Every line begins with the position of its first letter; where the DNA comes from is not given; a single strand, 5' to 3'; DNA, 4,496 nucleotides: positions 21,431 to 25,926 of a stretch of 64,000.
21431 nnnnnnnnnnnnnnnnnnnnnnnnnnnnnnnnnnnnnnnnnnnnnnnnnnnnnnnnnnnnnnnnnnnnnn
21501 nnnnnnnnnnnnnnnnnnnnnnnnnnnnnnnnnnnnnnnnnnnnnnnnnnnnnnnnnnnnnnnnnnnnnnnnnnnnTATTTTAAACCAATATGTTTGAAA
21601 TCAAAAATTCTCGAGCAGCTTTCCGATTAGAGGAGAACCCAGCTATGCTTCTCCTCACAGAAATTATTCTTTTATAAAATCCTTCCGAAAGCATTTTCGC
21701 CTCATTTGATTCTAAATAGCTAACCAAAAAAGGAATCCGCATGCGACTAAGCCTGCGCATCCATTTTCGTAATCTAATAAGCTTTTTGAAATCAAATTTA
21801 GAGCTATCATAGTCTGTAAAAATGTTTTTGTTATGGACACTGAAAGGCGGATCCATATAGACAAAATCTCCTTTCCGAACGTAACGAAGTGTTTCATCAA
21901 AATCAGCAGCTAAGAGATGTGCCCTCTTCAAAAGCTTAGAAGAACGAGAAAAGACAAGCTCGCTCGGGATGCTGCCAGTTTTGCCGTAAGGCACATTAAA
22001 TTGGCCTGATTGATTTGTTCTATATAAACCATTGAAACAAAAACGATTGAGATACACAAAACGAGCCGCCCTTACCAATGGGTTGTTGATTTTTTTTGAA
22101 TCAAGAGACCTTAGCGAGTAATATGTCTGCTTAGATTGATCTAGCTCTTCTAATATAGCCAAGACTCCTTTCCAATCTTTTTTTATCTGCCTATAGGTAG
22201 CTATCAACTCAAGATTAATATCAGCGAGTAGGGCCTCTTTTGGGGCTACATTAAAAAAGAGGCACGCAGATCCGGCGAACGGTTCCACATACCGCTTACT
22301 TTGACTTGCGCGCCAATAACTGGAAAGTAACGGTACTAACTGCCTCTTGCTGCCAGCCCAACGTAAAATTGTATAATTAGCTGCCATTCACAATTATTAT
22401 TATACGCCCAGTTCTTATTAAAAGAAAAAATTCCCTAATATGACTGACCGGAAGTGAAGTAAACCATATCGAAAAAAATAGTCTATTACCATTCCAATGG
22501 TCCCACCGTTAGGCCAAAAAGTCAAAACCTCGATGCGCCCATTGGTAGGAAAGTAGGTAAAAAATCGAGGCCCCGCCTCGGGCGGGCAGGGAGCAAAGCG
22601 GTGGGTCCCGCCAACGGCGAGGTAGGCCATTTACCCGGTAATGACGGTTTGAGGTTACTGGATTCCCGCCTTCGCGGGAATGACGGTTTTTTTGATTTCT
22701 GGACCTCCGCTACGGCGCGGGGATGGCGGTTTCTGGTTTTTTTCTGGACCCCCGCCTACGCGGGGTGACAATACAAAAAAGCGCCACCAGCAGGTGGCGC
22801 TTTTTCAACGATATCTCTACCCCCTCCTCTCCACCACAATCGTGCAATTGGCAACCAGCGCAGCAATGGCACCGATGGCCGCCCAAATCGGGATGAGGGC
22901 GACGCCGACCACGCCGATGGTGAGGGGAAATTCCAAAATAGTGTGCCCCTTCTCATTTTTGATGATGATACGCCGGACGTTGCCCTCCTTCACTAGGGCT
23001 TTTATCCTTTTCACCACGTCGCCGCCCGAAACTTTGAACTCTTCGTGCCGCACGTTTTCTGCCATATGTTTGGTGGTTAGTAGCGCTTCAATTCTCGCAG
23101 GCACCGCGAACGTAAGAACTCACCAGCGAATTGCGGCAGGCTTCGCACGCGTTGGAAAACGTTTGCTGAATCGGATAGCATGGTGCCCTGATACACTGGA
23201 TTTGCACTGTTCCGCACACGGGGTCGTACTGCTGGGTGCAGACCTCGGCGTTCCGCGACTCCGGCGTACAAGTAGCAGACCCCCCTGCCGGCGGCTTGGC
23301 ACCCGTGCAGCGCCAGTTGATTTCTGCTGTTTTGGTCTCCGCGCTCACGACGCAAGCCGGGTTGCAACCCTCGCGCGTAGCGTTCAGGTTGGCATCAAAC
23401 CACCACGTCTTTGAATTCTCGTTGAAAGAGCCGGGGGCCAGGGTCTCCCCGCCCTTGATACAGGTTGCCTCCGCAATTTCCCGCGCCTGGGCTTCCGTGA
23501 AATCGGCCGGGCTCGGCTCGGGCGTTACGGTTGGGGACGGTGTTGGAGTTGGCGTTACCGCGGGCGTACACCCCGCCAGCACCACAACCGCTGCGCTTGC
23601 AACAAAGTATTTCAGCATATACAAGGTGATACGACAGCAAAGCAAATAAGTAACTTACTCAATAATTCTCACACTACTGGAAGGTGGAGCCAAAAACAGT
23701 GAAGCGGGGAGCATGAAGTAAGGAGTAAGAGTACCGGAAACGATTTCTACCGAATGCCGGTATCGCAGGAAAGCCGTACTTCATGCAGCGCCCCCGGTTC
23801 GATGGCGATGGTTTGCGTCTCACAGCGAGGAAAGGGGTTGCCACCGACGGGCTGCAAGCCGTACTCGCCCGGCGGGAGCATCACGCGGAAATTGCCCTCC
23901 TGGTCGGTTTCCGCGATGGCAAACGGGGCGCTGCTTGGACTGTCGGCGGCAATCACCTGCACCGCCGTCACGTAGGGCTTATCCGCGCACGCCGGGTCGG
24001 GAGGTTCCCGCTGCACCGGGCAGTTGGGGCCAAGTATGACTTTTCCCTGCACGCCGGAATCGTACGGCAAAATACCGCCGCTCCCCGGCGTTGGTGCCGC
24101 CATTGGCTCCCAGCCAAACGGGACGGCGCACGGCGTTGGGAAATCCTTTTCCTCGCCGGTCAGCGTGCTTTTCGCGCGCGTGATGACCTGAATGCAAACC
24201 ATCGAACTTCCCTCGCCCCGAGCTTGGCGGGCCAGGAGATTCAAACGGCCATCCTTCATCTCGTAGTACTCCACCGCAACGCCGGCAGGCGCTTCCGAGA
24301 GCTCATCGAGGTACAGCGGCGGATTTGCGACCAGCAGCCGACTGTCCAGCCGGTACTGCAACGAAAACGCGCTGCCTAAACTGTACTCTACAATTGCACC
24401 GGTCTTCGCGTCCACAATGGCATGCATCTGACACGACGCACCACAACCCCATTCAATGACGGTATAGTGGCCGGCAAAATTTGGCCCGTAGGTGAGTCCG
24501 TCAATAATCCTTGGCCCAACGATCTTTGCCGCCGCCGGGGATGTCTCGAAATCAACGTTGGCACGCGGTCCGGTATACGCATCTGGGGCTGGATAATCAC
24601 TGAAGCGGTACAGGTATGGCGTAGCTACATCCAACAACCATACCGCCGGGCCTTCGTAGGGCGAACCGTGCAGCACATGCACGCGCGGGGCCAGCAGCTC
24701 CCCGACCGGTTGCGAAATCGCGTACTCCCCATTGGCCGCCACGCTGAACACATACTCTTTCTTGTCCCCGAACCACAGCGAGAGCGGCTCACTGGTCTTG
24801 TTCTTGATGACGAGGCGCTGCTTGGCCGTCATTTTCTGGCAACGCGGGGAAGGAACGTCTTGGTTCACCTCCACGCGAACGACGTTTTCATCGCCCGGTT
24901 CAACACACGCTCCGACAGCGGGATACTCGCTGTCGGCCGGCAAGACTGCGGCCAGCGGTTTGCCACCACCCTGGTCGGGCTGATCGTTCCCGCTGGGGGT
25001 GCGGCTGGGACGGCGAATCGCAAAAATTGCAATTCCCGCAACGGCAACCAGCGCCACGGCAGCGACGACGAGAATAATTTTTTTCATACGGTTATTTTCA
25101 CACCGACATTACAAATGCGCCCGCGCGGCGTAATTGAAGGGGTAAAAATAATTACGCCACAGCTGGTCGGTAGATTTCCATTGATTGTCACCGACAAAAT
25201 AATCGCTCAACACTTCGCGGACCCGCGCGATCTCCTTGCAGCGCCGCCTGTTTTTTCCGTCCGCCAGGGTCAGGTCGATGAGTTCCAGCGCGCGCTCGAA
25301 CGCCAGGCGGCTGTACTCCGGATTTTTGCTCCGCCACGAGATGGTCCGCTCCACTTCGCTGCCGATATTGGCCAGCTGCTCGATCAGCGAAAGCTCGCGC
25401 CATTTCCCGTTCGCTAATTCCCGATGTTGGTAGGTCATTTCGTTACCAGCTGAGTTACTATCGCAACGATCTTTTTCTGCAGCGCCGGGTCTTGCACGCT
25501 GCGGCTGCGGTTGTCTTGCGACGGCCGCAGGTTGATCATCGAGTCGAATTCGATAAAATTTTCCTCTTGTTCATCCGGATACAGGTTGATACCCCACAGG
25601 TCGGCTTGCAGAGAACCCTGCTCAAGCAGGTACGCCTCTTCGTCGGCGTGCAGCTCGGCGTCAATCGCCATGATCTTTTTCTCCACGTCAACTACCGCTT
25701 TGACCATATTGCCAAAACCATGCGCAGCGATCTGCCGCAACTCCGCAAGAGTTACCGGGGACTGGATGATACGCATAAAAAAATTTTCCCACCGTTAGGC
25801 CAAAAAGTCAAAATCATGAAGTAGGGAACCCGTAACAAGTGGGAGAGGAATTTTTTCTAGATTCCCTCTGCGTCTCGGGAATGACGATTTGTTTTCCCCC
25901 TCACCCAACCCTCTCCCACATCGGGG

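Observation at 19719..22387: Three-gene module of Dam methyltransferase, ParB/Srx-like nuclease-domain protein and PRTase-like protein, driven by the repeated promoter motif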

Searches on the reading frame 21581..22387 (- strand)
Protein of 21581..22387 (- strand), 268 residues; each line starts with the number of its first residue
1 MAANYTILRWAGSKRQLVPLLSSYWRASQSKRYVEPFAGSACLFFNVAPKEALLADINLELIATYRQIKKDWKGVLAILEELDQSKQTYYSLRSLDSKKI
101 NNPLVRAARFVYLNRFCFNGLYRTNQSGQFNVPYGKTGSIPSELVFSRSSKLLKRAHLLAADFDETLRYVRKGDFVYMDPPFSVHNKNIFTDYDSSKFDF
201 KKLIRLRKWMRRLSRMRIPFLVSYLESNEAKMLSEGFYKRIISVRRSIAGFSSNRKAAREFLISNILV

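Call 3: search_protein_families(library=pfam, proteins=[window:21581-22387:-], max_evalue=0.1)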
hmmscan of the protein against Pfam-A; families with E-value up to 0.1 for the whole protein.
window:21581-22387:- (268 aa): 2 families
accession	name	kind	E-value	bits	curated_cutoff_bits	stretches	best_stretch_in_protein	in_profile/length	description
PF02086.21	MethyltransfD12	-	1.3e-45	156.5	22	1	10-241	1-244/253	D12 class N6 adenine-specific DNA methyltransferase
PF03602.21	Cons_hypoth95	-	0.056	13.6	24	0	164-186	101-127/182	Conserved hypothetical protein 95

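Call 6: search_protein_families(library=padloc, proteins=[window:21581-22387:-], max_evalue=0.01)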
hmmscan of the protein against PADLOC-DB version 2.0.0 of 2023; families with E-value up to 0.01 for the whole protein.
window:21581-22387:- (268 aa): 23 families
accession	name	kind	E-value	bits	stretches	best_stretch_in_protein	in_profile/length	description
PDLC03294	MTase_II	-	1.1e-68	229.8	1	6-265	6-270/272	Type II methyltransferase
PDLC03735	oMTase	-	1.9e-52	176.4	1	7-265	10-281/284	orphan methyltransferase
PDLC03729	oMTase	-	5.5e-52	174.9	1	3-262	3-265/275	orphan methyltransferase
PDLC03266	MTase_II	-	6.5e-46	155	1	7-265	17-282/285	Type II methyltransferase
PDLC03261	MTase_II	-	1.4e-43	147.1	1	6-256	26-278/643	Type II methyltransferase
PDLC03264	MTase_II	-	1e-25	88.7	1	10-196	17-218/306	Type II methyltransferase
PDLC03247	MTase_II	-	1.8e-20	71.3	1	7-233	5-231/282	Type II methyltransferase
PDLC03344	MTase_II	-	2.4e-19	67.7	1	8-138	7-141/154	Type II methyltransferase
PDLC03349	MTase_II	-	1.3e-18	65.2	2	88-211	173-300/374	Type II methyltransferase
PDLC03383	MTase_II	-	2.7e-15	54.6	2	86-228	126-264/318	Type II methyltransferase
PDLC03253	MTase_II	-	6.4e-15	53.6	1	6-194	5-191/253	Type II methyltransferase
PDLC03302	MTase_II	-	2.9e-14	50.8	1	6-203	361-562/626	Type II methyltransferase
PDLC04018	PD-Lambda-5_B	-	2.3e-13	48.1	1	1-263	1-268/291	-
PDLC03722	oMTase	-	3.9e-12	44.5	1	9-191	6-185/259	orphan methyltransferase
PDLC03287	MTase_II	-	1.6e-08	31.8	1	8-226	367-595/646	Type II methyltransferase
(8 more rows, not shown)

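Call 7: search_protein_families(library=ncbifam, proteins=[window:21581-22387:-], max_evalue=0.01)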
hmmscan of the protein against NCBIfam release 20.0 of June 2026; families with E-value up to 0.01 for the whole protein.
window:21581-22387:- (268 aa): 2 families
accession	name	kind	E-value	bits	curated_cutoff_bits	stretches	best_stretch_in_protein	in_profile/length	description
TIGR00571.1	dam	subfamily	9.9e-61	205.7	114.85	1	6-265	3-267/267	Dam family site-specific DNA-(adenine-N6)-methyltransferase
NF008152.0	PRK10904.1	equivalog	3.7e-36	124.9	441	1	1-262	1-265/271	adenine-specific DNA-methyltransferase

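Call 72: search_solved_structures(query=window:21581-22387:-, max_evalue=0.001)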
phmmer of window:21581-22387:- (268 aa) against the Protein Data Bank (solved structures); distinct sequences matched with E-value up to 0.001: 10.
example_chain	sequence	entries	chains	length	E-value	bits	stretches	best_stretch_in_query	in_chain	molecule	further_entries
2dpm_A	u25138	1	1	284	7.1e-43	150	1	8-265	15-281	PROTEIN (ADENINE-SPECIFIC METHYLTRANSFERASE DPNII 1)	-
4gol_D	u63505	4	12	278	1.9e-27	99.5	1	3-262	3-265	DNA adenine methylase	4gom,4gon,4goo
2g1p_A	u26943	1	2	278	1.9e-27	99.5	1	3-262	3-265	DNA adenine methylase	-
4gbe_D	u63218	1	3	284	2.1e-27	99.4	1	3-262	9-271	DNA adenine methylase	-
2ore_D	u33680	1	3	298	2.4e-27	99.1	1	3-262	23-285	DNA adenine methylase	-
4rtj_A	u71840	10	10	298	2.5e-27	99.1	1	3-262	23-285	DNA adenine methylase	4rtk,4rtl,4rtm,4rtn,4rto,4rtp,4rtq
1yfj_A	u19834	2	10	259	2.4e-12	50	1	8-197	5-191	DNA adenine methylase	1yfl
1yf3_A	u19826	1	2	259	3.4e-12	49.5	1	8-197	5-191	DNA adenine methylase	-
1q0s_A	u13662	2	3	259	4.6e-12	49.1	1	8-197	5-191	DNA adenine methylase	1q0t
7m6b_B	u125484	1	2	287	5.2e-06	29.3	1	7-184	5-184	Site-specific DNA-methyltransferase (adenine-specific)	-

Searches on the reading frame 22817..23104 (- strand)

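Call 40: search_protein_families(library=pfam, proteins=[window:22817-23104:-], max_evalue=0.01)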
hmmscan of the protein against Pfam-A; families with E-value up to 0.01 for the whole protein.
window:22817-23104:- (95 aa): 1 family
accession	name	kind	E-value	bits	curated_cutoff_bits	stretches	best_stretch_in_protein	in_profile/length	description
PF14242.11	DUF4342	-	2.4e-27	95.3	25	1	19-93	4-81/81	Domain of unknown function (DUF4342)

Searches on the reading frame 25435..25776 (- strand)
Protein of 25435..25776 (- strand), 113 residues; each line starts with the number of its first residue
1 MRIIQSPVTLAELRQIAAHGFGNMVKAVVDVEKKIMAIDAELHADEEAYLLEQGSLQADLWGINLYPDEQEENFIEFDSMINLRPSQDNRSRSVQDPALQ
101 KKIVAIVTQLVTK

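Call 94: search_protein_families(library=pfam, proteins=[window:25435-25776:-], max_evalue=0.05)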
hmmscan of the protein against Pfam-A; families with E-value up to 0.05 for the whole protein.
window:25435-25776:- (113 aa): 1 family
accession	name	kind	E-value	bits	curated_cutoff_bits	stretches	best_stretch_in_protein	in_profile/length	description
PF18924.5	DUF5674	-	7.6e-39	132.6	27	1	3-110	2-109/109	Protein of unknown function (DUF5674)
